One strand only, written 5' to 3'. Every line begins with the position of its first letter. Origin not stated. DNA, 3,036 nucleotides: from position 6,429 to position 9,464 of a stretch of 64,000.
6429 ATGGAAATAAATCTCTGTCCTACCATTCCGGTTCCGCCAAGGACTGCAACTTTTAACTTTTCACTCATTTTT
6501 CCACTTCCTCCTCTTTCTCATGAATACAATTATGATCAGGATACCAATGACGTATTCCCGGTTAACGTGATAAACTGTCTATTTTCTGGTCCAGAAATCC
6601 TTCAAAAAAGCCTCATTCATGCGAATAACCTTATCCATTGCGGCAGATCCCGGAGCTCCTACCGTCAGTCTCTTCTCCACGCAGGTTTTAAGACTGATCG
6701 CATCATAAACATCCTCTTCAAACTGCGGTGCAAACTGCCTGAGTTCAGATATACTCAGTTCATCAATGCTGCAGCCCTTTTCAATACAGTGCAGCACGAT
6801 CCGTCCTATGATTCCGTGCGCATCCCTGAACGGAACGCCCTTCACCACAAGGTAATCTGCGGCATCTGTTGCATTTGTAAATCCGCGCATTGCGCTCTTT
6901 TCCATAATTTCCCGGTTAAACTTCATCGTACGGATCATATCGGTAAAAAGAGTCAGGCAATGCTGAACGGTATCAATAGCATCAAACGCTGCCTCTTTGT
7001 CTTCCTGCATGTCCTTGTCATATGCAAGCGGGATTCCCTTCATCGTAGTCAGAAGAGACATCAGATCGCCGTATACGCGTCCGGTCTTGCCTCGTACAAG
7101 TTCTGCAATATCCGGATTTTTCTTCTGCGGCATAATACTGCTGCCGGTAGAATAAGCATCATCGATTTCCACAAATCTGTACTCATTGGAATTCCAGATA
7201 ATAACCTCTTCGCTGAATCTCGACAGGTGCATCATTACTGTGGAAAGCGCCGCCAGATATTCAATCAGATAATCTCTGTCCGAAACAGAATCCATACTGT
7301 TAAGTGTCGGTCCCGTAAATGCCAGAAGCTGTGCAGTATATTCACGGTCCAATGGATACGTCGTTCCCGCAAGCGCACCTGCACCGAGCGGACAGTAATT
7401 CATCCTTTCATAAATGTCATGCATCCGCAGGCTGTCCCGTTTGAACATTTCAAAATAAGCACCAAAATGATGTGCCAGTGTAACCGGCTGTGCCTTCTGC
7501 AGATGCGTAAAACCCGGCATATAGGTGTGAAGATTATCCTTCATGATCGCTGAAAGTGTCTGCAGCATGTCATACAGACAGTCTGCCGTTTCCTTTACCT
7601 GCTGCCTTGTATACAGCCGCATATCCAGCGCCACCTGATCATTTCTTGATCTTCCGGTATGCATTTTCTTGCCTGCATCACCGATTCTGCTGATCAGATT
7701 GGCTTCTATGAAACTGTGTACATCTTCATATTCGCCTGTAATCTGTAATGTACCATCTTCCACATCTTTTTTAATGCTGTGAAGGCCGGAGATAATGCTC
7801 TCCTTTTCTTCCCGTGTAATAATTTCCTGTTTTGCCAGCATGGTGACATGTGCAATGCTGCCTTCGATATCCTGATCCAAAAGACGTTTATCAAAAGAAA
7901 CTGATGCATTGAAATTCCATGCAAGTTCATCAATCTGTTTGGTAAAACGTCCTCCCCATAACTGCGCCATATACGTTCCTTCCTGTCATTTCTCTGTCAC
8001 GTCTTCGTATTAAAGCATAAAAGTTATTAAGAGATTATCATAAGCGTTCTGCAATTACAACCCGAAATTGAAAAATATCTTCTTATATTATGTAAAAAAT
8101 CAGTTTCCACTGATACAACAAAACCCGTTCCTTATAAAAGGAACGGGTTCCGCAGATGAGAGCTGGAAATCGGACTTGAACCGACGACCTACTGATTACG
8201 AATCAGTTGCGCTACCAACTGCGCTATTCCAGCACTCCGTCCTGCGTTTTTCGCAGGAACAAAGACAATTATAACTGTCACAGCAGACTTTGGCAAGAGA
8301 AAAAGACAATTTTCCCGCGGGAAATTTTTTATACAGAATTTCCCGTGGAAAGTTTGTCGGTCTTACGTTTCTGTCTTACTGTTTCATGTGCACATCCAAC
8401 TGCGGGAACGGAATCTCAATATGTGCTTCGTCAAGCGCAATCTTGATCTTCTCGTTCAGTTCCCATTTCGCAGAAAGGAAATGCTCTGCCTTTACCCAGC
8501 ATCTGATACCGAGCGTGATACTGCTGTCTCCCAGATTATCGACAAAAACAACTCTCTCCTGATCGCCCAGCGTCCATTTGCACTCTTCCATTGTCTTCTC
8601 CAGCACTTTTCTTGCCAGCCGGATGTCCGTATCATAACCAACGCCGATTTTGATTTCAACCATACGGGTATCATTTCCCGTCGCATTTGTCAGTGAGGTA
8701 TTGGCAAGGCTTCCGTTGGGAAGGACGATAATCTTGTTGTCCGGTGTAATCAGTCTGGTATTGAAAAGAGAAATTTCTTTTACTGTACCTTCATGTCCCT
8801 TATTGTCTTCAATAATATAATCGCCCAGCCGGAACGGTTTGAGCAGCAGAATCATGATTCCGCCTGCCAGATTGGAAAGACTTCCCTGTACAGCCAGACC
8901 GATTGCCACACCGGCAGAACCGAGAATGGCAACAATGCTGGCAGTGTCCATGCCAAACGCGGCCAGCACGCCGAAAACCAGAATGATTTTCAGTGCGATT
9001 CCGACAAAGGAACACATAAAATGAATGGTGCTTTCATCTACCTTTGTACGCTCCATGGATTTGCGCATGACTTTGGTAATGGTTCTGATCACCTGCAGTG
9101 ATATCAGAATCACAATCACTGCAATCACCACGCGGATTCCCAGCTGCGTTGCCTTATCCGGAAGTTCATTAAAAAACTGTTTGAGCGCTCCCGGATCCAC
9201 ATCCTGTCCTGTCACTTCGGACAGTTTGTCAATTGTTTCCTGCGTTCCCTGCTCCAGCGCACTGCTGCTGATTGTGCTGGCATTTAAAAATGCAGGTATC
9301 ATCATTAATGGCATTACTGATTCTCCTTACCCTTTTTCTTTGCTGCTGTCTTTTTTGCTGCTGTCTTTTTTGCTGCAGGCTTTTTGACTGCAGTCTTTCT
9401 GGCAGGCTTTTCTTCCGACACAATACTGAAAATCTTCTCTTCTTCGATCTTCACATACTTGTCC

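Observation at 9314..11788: Apparently catalytically dead GlgB with CBM48, coiled coil and histone-like tail: candidate glycogen-granule/nucleoid tether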

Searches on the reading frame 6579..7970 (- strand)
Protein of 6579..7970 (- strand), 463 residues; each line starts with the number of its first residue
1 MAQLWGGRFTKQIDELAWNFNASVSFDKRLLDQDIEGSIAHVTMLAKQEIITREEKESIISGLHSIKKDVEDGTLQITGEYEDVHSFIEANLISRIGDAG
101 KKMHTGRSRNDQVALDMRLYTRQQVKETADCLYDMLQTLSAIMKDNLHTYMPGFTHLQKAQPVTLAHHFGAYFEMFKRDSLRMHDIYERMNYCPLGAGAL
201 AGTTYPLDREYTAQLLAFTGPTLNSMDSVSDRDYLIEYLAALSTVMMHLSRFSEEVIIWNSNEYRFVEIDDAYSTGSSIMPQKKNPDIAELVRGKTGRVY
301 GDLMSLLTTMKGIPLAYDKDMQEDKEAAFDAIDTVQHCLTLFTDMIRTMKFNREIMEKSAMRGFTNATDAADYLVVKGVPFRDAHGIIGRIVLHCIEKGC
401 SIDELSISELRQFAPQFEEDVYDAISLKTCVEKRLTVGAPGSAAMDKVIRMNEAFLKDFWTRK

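Call 13: search_protein_families(library=pfam, proteins=[window:6579-7970:-], max_evalue=0.00001)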
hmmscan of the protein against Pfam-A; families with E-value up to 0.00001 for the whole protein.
window:6579-7970:- (463 aa): 2 families
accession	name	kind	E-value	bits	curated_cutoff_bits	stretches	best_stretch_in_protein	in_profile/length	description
PF00206.25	Lyase_1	-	1.1e-75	255.3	27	1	7-301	1-312/312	Lyase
PF14698.11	ASL_C2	-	7.4e-29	100.4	27.3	1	364-432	1-69/69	Argininosuccinate lyase C-terminal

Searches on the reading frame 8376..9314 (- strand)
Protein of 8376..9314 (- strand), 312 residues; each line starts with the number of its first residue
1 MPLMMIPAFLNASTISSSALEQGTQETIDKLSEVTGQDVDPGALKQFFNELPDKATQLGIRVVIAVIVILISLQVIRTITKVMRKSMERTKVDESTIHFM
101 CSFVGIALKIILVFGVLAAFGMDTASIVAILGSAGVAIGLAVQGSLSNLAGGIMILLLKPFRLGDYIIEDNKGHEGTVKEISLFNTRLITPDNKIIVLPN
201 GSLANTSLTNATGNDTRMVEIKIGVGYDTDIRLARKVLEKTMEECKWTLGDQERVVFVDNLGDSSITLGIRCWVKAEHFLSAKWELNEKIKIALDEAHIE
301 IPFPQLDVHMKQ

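Call 13: search_protein_families(library=pfam, proteins=[window:8376-9314:-], max_evalue=0.00001)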
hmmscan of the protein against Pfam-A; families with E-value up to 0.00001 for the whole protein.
window:8376-9314:- (312 aa): 2 families
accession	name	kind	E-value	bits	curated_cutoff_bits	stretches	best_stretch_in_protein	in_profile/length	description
PF00924.24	MS_channel_2nd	-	2.3e-18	66.5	20.2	1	145-212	2-67/68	Mechanosensitive ion channel, beta-domain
PF21082.3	MS_channel_3rd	-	3.9e-17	62.9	21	1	219-301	1-88/88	Mechanosensitive ion channel MscS, C-terminal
